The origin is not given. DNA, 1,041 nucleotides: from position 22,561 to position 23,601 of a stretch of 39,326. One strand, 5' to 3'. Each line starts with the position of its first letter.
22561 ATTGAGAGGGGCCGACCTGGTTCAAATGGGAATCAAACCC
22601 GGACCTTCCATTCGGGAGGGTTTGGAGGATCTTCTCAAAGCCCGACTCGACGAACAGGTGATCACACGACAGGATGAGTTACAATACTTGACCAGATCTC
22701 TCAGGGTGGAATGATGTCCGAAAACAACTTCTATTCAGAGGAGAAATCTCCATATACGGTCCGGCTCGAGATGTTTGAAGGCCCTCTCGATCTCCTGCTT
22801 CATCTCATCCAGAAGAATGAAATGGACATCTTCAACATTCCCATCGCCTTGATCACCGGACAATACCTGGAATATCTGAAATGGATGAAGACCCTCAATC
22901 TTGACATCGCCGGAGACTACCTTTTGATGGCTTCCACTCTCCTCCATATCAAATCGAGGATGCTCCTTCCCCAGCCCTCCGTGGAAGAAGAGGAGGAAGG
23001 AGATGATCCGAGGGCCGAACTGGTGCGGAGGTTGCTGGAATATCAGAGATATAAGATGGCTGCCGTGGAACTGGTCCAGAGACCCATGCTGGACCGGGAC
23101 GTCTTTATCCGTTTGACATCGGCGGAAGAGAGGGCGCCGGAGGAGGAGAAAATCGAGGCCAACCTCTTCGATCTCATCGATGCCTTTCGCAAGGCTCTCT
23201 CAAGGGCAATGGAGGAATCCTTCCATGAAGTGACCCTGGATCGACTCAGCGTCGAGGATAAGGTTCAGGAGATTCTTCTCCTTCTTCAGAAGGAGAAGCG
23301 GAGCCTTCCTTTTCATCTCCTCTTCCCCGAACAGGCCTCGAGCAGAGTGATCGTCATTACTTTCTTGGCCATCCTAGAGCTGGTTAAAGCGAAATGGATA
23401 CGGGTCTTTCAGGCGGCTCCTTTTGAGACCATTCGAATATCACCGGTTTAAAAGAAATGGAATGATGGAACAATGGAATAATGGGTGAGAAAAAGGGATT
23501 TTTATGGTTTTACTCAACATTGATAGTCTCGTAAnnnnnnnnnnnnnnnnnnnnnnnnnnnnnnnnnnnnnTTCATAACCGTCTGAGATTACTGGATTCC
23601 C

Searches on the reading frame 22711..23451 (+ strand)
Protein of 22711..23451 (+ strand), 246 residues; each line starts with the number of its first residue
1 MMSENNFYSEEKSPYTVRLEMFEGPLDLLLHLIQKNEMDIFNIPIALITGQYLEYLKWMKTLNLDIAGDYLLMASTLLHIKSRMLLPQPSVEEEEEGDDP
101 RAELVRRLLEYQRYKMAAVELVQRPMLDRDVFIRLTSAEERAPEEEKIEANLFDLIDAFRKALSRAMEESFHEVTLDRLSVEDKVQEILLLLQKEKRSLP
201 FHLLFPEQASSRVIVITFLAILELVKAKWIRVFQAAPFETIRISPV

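Call 45: find_encoding_contigs(protein=window:22711-23451:+, flank=1500, max_places=10)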
Protein window:22711-23451:+ (246 aa): 8 contigs read that carry it; 6 places shown.
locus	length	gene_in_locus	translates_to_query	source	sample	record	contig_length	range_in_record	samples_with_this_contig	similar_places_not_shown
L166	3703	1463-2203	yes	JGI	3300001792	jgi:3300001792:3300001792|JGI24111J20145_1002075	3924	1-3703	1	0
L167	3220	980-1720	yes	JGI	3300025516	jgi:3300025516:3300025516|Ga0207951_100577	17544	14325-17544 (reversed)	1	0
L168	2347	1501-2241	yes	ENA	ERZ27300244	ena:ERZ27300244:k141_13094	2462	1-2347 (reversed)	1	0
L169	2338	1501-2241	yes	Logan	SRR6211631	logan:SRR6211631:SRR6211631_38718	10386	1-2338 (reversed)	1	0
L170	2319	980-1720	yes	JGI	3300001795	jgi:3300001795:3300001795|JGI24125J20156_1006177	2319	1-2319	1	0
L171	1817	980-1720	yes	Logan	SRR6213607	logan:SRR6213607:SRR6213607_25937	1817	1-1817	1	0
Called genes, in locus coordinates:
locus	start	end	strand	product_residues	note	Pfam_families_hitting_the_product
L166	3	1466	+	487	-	?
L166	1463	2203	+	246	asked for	PF02616:SMC_ScpA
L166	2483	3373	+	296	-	PF00574:CLP_protease (weak), PF25145:NfeD1b_N (weak), PF01343:Peptidase_S49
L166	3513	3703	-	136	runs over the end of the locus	?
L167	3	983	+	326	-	?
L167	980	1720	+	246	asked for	PF02616:SMC_ScpA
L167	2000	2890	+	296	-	PF00574:CLP_protease (weak), PF25145:NfeD1b_N (weak), PF01343:Peptidase_S49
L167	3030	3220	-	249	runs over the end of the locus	PF03167:UDG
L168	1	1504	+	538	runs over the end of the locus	?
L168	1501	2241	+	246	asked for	PF02616:SMC_ScpA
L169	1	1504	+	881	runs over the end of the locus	PF01368:DHH, PF02272:DHHA1, PF00571:CBS (weak), PF01743:PolyA_pol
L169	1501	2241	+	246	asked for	PF02616:SMC_ScpA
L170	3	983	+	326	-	?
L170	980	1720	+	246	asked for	PF02616:SMC_ScpA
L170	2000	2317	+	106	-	?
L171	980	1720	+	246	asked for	PF02616:SMC_ScpA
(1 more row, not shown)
